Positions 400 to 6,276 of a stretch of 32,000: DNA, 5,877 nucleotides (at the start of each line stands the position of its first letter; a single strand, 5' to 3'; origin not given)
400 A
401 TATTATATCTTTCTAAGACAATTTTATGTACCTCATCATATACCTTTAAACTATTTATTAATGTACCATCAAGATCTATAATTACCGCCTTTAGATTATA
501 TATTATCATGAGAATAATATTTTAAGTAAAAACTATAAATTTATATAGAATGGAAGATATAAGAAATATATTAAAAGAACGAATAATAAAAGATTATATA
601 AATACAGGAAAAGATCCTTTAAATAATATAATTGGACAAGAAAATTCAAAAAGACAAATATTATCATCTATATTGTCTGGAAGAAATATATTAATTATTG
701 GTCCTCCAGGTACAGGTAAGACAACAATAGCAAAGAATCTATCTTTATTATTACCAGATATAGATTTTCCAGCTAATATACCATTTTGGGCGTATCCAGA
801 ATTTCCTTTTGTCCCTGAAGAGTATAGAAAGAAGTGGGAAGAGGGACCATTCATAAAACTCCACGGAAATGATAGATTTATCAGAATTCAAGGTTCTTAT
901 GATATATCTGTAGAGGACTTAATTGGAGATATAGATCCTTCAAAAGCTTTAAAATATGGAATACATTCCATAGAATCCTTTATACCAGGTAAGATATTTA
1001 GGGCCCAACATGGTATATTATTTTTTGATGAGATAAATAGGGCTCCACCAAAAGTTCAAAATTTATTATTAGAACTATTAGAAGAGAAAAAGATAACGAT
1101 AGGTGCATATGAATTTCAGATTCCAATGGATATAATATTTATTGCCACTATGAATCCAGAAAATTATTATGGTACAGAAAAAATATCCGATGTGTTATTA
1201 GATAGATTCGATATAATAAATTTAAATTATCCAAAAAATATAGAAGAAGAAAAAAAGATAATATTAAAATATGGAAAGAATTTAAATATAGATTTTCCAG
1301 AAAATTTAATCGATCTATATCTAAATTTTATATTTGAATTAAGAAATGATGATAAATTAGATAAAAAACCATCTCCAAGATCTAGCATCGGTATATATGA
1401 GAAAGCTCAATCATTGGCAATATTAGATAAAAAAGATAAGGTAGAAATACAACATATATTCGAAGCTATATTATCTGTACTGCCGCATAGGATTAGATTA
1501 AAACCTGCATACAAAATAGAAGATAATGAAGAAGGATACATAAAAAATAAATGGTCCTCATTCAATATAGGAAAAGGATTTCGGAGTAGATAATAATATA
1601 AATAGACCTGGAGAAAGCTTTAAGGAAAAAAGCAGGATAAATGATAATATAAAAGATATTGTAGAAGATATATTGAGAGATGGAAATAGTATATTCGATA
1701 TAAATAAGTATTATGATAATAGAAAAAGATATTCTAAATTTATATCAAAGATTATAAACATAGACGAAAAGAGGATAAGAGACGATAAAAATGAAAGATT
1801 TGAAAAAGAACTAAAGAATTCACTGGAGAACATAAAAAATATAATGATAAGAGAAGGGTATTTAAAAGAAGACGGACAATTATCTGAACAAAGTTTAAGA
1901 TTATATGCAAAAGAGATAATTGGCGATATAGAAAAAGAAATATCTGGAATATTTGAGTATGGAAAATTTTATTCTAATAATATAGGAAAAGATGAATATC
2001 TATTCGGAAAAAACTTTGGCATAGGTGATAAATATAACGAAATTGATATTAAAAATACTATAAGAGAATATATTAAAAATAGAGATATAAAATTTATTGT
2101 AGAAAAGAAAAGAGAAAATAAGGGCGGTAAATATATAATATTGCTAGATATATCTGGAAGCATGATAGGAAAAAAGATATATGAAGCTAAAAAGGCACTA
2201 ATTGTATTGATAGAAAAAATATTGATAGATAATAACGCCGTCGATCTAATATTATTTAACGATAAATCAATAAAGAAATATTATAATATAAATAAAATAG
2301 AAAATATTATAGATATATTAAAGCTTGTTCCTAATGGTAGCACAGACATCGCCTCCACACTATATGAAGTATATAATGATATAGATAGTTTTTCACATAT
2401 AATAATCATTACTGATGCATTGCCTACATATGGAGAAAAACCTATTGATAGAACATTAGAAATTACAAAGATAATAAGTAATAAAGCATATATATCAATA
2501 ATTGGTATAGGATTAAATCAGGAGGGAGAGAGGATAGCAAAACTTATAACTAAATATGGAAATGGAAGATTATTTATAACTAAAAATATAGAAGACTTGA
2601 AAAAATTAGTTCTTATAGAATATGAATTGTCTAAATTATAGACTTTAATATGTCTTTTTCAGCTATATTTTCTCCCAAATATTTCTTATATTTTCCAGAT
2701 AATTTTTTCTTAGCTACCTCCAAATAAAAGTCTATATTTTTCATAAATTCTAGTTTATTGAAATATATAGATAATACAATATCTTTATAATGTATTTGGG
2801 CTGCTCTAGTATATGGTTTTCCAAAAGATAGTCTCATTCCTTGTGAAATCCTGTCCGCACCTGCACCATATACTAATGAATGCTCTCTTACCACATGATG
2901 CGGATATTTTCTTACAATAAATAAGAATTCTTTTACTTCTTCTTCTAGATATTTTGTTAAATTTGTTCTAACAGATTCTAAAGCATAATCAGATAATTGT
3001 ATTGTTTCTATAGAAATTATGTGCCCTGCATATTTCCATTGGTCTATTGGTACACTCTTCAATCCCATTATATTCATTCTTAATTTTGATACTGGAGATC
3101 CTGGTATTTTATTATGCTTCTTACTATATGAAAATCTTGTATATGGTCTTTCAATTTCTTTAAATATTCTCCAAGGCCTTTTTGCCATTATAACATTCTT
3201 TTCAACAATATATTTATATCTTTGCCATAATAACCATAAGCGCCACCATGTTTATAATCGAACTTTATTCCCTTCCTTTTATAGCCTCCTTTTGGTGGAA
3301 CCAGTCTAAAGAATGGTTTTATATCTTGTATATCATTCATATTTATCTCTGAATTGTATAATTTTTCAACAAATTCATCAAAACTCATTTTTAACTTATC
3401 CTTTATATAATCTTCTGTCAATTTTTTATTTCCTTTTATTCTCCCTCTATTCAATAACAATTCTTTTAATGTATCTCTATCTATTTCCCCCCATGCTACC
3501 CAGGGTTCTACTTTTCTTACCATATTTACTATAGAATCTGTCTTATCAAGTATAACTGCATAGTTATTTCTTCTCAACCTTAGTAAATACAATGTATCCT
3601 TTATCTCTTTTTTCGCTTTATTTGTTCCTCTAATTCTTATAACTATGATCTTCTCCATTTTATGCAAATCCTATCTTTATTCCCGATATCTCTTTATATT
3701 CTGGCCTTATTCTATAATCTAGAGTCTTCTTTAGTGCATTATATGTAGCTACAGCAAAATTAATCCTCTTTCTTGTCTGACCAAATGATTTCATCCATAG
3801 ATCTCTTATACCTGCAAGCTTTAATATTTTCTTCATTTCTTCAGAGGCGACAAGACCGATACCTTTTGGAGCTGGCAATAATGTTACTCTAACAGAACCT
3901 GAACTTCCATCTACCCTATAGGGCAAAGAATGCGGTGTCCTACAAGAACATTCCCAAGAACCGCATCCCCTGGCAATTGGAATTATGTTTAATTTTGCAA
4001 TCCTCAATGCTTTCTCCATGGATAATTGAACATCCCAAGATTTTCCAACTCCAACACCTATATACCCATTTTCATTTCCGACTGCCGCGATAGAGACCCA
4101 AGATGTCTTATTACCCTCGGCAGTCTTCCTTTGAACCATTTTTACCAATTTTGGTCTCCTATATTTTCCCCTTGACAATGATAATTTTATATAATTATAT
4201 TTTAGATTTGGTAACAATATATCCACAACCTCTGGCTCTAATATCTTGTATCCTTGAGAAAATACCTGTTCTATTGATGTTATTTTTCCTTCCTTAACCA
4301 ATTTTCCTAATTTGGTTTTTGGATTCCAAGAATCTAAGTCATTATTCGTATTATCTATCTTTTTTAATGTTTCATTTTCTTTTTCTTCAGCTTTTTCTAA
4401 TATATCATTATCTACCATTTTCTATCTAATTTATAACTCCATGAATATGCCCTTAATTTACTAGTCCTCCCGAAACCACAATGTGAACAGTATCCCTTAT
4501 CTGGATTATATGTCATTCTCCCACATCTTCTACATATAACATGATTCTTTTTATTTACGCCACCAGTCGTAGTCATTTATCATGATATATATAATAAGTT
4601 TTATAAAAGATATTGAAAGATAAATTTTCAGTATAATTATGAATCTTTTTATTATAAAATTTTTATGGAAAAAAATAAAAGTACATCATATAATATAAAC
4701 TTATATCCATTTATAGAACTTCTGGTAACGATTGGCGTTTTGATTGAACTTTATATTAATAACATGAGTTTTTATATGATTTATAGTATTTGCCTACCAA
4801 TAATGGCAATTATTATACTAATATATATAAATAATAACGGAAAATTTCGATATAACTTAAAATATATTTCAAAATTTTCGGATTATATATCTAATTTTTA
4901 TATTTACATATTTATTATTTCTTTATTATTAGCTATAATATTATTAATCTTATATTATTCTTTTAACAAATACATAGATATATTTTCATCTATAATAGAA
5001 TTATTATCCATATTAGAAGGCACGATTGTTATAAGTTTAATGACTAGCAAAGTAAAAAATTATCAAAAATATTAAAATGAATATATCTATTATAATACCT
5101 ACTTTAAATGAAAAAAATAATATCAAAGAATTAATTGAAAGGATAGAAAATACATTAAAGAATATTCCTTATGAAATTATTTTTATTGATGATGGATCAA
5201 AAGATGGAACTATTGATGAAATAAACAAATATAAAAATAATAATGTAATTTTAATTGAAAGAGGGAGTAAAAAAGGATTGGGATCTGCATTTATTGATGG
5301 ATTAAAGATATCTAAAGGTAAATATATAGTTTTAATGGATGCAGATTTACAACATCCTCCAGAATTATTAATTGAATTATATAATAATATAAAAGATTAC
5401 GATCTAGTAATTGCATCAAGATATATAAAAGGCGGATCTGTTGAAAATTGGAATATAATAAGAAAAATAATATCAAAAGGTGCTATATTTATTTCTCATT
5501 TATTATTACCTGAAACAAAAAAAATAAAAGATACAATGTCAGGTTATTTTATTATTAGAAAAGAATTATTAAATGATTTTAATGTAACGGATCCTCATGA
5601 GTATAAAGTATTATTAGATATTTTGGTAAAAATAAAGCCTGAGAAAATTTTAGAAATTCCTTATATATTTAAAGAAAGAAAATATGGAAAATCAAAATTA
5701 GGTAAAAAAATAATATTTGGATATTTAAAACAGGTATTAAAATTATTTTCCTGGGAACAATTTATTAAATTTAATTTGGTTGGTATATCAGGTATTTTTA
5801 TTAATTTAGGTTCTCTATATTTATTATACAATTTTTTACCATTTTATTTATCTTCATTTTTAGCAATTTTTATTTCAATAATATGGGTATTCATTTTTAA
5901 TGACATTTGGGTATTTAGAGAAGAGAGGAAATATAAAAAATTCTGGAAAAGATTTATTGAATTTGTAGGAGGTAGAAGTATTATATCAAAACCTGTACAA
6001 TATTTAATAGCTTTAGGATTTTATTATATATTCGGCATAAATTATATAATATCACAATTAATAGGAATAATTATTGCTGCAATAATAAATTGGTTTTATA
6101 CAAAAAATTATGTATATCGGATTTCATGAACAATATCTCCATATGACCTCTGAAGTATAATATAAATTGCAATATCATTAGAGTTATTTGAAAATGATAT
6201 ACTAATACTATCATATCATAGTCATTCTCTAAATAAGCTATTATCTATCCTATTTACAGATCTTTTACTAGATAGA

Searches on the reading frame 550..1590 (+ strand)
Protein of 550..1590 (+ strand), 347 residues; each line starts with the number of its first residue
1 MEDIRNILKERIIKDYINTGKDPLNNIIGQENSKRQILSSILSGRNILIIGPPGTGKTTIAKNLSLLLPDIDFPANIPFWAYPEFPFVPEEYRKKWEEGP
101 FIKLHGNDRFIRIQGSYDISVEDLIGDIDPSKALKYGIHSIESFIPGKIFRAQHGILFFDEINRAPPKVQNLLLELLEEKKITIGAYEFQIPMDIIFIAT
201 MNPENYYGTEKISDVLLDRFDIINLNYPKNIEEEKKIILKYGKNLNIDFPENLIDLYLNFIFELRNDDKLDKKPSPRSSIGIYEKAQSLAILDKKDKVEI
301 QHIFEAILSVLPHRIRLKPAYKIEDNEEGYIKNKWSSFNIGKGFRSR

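Call 8: search_protein_families(library=pfam, proteins=[window:550-1590:+], max_evalue=0.01)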
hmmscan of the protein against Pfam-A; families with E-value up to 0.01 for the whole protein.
window:550-1590:+ (347 aa): 26 families (the best 25 are shown)
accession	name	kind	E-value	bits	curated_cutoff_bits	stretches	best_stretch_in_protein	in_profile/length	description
PF01078.27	Mg_chelatase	-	4.8e-21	75.6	20.3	2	24-77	2-55/207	Magnesium chelatase, subunit ChlI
PF07728.20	AAA_5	-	1.6e-19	70.7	22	2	107-220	25-139/139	AAA domain (dynein-related subfamily)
PF07726.17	AAA_3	-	8.6e-19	68.2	27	1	109-220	26-129/131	ATPase family associated with various cellular activities (AAA)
PF00158.32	Sigma54_activat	-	6.3e-12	45.9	20.2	1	147-218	87-160/168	Sigma-54 interaction domain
PF08298.17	AAA_PrkA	-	7.2e-10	38.9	25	1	121-241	200-323/358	PrkA AAA domain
PF07724.20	AAA_2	-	4.3e-09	37.1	27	1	46-203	5-125/166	AAA domain (Cdc48 subfamily)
PF20030.5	bpMoxR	-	6.4e-09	35.6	27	2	27-68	14-55/205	MoxR domain in the MoxR-vWA-beta-propeller ternary systems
PF17863.7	AAA_lid_2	-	1.3e-08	34.9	22.7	1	269-327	8-66/74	AAA lid domain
PF00004.35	AAA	-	3.9e-08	34.2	21.2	1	47-64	1-18/131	ATPase family associated with various cellular activities (AAA)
PF00493.29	MCM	-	1.2e-07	31.5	23.3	1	146-226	114-204/224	MCM P-loop domain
PF13191.12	AAA_16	-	1.4e-05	26.1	32.6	1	37-179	15-158/167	AAA ATPase domain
PF05496.18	RuvB_N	-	3.6e-05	24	27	0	46-63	35-52/159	Holliday junction DNA helicase RuvB P-loop domain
PF13401.12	AAA_22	-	0.00017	22.4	27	1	45-71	6-32/130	AAA domain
PF13238.12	AAA_18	-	0.00021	22.2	29.4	1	47-68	1-22/128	AAA domain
PF20720.3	nSTAND3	-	0.00021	21.5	27.2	1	42-66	15-39/155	Novel STAND NTPase 3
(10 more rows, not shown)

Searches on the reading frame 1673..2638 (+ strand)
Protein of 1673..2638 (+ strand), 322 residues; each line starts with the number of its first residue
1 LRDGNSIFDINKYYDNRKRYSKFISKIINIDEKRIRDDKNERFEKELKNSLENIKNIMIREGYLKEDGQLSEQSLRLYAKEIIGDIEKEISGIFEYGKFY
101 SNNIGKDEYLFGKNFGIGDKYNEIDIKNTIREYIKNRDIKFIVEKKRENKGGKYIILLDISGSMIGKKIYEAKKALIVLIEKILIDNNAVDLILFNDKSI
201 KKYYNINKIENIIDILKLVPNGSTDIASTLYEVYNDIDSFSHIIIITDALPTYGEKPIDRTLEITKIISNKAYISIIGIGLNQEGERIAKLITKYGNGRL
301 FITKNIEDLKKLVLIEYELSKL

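Call 8: search_protein_families(library=pfam, proteins=[window:1673-2638:+], max_evalue=0.01)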
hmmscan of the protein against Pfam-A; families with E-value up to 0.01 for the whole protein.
window:1673-2638:+ (322 aa): 4 families
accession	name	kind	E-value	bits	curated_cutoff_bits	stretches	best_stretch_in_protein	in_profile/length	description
PF00092.34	VWA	-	2e-08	35.1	23.8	1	155-312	3-171/174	von Willebrand factor type A domain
PF13768.12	VWA_3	-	5e-05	23.8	27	1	155-299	4-152/155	von Willebrand factor type A domain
PF13519.12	VWA_2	-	7.5e-05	23.8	27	1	155-248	2-105/107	von Willebrand factor type A domain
PF05762.20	VWA_CoxE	-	0.00032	20.6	26.4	1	122-248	25-158/222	VWA domain containing CoxE-like protein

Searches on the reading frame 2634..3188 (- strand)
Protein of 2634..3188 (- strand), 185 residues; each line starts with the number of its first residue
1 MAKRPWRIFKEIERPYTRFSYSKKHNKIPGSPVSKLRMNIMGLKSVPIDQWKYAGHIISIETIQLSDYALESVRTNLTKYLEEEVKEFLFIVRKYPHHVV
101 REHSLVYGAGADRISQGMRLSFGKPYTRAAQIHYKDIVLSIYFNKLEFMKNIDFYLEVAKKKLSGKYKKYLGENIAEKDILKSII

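Call 8: search_protein_families(library=pfam, proteins=[window:2634-3188:-], max_evalue=0.01)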
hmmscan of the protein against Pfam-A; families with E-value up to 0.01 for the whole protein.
window:2634-3188:- (185 aa): 1 family
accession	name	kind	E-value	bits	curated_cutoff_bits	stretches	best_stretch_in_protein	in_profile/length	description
PF00252.24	Ribosomal_L16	-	9.4e-17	61.6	27.9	1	19-168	4-130/132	Ribosomal protein L16p/L10e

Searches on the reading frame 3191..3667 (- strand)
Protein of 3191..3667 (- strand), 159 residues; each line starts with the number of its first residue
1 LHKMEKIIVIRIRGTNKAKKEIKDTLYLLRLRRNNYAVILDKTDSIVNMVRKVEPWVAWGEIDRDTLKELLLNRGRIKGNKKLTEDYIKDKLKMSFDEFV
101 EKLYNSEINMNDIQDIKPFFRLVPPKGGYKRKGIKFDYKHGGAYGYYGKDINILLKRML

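Call 8: search_protein_families(library=pfam, proteins=[window:3191-3667:-], max_evalue=0.01)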
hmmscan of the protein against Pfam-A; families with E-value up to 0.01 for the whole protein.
window:3191-3667:- (159 aa): 1 family
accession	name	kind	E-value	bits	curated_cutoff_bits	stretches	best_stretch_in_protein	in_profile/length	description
PF00327.25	Ribosomal_L30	-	9.4e-14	51.4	23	1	8-57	2-51/51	Ribosomal protein L30p/L7e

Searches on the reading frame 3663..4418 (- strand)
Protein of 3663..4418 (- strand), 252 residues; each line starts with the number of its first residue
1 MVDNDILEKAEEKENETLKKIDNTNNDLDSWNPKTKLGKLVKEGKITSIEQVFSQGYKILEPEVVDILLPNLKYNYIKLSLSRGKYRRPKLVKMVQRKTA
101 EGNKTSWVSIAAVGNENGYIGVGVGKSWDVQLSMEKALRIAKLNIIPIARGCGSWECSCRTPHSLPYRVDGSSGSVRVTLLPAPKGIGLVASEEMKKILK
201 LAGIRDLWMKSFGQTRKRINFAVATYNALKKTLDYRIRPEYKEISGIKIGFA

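Call 8: search_protein_families(library=pfam, proteins=[window:3663-4418:-], max_evalue=0.01)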
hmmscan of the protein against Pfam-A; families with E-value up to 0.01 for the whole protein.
window:3663-4418:- (252 aa): 3 families
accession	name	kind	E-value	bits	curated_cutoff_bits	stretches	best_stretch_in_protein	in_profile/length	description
PF03719.21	Ribosomal_S5_C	-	1.8e-20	72.6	21.5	1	171-235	1-64/71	Ribosomal protein S5, C-terminal domain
PF00333.26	Ribosomal_S5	-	4.3e-16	59.1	27.1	1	92-148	8-64/65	Ribosomal protein S5, N-terminal domain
PF13250.11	DUF4041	-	0.003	17.8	27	0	206-243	17-54/56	Domain of unknown function (DUF4041)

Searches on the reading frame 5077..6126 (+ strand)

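Call 8: search_protein_families(library=pfam, proteins=[window:5077-6126:+], max_evalue=0.01)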
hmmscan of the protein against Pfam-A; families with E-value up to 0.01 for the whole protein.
window:5077-6126:+ (350 aa): 4 families
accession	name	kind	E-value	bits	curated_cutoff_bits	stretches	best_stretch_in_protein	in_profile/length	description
PF00535.33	Glycos_transf_2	-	9.4e-34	117.2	23.3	1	4-166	1-165/168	Glycosyl transferase family 2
PF04138.20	GtrA_DPMS_TM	-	7.3e-19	68.5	26.1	1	231-346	1-116/117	GtrA/DPMS, transmembrane domain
PF13641.12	Glyco_tranf_2_3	-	7.3e-06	26.6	27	1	3-105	3-111/230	Glycosyltransferase like family 2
PF10111.15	Glyco_tranf_2_2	-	0.00017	21.6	27.3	1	4-91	1-92/276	Glycosyltransferase like family 2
